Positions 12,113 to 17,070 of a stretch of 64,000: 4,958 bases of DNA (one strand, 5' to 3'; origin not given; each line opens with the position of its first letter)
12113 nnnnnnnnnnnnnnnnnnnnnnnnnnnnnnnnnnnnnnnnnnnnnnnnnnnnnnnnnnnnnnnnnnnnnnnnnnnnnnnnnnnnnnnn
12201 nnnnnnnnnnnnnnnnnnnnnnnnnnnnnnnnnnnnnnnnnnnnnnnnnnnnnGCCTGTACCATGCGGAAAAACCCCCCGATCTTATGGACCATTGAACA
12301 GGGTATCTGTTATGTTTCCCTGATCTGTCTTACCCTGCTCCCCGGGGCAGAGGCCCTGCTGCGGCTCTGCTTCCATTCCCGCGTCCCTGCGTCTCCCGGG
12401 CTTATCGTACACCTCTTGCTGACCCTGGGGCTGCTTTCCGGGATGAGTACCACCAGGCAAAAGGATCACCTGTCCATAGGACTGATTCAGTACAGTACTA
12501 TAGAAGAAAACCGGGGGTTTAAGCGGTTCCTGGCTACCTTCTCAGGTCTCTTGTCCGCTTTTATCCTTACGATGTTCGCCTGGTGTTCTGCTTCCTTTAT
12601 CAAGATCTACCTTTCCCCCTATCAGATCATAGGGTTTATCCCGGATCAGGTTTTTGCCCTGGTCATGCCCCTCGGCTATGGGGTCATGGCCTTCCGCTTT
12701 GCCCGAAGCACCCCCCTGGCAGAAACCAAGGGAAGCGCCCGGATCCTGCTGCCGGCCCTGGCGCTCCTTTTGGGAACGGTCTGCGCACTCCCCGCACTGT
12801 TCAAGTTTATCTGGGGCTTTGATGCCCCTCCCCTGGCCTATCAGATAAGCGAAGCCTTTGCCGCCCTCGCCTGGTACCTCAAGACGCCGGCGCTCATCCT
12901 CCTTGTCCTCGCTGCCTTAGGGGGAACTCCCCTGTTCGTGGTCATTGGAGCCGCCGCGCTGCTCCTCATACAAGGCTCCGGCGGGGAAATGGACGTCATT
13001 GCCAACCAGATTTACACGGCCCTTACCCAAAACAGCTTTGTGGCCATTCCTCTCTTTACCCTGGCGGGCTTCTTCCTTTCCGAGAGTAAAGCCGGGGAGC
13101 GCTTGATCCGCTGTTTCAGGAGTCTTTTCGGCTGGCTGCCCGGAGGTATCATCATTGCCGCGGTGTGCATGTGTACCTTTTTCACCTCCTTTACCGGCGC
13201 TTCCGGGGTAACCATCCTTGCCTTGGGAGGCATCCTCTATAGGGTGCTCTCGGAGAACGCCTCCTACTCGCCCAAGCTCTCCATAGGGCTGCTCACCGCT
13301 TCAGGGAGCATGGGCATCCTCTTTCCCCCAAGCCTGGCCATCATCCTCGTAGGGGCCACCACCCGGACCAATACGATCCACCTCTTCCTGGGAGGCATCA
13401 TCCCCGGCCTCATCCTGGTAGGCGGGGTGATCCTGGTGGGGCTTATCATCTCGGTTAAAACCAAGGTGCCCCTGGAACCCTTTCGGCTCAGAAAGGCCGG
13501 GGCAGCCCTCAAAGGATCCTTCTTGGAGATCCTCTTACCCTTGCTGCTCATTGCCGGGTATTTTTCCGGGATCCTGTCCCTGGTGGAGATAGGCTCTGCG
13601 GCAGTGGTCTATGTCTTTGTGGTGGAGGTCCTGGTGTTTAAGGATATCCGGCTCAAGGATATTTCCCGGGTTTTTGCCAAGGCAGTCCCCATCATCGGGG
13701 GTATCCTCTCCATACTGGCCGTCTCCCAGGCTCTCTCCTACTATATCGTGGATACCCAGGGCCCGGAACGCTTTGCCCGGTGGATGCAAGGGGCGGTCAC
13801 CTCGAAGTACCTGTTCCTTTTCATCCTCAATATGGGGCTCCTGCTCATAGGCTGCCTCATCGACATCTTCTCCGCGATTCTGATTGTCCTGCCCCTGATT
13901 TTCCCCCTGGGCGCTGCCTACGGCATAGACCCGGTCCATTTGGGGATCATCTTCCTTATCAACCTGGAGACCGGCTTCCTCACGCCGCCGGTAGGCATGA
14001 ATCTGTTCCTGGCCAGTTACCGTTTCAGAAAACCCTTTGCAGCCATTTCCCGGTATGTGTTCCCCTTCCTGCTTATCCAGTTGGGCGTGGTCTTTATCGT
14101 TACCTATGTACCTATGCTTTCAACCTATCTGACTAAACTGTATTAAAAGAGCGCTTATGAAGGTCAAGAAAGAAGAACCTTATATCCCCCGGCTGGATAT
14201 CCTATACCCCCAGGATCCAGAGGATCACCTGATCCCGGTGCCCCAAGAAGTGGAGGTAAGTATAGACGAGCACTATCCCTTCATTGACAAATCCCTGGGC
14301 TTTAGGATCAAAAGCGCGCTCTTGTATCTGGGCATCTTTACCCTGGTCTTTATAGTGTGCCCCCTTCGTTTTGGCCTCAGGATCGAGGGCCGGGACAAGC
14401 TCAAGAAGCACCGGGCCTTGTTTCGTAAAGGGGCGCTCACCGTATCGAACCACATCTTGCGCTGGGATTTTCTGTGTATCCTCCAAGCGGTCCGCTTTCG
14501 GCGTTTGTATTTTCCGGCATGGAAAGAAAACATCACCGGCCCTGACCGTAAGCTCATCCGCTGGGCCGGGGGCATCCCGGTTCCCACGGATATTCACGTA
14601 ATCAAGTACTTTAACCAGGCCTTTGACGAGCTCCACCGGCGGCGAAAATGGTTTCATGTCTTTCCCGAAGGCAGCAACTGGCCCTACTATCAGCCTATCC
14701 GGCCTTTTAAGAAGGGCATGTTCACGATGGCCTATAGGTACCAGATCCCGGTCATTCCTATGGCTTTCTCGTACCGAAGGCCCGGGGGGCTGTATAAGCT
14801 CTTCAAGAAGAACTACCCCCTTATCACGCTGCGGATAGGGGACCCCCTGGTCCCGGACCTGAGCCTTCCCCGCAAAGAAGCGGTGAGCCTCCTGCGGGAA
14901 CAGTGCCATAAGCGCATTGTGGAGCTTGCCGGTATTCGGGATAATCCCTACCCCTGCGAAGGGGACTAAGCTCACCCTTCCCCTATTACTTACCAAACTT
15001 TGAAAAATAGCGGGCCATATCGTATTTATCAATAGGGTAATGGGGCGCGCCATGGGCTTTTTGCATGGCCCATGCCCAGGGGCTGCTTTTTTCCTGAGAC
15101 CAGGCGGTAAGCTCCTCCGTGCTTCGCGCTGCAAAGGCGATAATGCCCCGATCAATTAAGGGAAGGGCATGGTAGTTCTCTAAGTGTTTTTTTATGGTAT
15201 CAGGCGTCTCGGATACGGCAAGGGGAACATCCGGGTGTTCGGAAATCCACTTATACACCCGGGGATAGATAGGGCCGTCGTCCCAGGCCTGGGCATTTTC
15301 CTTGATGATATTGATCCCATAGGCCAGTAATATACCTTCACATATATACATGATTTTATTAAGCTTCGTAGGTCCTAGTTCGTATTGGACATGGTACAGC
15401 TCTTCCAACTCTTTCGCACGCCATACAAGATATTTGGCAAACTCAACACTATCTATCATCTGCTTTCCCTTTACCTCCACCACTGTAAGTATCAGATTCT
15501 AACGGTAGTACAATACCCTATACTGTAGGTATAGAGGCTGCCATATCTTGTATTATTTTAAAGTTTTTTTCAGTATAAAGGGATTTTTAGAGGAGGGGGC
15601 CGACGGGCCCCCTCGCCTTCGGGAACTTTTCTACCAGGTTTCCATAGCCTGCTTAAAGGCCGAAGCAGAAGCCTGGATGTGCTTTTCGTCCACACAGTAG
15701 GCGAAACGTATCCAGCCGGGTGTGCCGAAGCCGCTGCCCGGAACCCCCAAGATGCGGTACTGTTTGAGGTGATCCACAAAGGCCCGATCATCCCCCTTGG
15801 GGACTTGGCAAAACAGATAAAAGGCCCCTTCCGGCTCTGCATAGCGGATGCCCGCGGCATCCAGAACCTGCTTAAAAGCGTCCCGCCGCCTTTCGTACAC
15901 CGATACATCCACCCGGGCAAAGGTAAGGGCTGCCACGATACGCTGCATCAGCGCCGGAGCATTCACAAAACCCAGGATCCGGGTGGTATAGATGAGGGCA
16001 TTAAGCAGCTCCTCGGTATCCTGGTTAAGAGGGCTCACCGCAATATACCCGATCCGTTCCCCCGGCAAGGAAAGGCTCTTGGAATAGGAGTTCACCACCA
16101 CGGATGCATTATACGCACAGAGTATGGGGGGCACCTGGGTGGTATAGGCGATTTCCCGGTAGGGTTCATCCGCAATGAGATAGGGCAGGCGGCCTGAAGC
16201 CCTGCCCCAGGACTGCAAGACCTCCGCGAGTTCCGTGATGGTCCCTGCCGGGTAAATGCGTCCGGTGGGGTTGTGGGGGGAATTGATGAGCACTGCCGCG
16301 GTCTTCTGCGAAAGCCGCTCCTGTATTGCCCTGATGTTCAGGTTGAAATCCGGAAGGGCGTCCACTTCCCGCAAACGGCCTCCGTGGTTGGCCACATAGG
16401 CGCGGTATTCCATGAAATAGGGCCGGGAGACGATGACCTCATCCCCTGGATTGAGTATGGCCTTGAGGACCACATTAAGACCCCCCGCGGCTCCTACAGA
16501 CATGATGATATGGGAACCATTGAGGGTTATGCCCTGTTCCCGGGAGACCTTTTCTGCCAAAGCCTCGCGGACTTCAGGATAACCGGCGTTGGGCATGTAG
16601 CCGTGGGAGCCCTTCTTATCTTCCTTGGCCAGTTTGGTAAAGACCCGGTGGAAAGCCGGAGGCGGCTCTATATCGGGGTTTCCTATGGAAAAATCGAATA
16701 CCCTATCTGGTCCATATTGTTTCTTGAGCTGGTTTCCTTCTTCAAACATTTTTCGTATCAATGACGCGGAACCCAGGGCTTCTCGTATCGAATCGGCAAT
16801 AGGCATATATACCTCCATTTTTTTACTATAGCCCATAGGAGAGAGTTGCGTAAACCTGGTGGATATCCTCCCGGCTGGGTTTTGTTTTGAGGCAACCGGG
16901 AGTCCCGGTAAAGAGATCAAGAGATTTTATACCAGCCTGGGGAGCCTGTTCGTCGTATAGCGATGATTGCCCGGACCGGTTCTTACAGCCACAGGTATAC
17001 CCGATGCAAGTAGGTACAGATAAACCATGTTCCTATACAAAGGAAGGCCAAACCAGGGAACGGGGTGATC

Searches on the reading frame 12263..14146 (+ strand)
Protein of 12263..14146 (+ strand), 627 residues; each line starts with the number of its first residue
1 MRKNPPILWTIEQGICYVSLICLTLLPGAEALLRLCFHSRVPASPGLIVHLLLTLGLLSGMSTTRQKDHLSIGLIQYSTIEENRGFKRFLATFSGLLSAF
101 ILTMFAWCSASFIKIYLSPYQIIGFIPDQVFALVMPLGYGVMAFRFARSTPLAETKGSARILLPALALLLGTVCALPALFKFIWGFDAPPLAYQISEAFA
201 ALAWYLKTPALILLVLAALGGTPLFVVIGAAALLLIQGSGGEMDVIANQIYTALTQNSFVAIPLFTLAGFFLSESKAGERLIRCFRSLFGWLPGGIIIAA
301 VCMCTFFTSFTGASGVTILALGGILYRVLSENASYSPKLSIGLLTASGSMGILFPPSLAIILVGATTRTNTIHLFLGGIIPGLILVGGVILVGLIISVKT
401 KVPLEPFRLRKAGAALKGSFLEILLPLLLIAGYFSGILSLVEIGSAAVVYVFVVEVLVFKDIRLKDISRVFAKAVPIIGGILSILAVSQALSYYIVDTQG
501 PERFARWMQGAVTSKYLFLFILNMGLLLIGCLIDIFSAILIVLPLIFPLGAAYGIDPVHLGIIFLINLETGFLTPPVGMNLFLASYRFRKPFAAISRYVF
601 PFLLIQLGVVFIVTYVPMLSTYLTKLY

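Call 77: search_protein_families(library=pfam, proteins=[window:12263-14146:+], max_evalue=0.00001)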
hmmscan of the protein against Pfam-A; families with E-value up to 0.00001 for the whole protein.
window:12263-14146:+ (627 aa): 2 families
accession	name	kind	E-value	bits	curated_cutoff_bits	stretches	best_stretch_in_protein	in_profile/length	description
PF06808.19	DctM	-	3.7e-73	247.2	23.8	1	212-618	3-412/413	Tripartite ATP-independent periplasmic transporter, DctM component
PF04290.18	DctQ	-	5.1e-08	33.3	28.3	1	24-148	2-124/132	Tripartite ATP-independent periplasmic transporters, DctQ component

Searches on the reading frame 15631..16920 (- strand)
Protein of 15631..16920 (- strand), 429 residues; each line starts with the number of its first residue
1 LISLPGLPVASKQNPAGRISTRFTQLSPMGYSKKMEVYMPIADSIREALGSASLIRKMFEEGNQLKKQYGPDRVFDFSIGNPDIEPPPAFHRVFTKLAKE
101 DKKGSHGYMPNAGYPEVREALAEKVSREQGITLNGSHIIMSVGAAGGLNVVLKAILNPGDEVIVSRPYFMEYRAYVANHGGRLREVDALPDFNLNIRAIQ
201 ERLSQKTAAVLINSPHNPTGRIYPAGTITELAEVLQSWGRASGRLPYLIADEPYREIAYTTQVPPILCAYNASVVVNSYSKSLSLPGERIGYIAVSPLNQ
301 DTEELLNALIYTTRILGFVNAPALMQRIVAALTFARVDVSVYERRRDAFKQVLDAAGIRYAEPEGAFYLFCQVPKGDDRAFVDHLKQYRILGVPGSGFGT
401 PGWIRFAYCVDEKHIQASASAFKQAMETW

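Call 77: search_protein_families(library=pfam, proteins=[window:15631-16920:-], max_evalue=0.00001)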
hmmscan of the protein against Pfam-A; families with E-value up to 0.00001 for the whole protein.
window:15631-16920:- (429 aa): 1 family
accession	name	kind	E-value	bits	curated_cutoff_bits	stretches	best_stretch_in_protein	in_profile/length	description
PF00155.27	Aminotran_1_2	-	2.2e-51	175.6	19.7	1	74-419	3-358/361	Aminotransferase class I and II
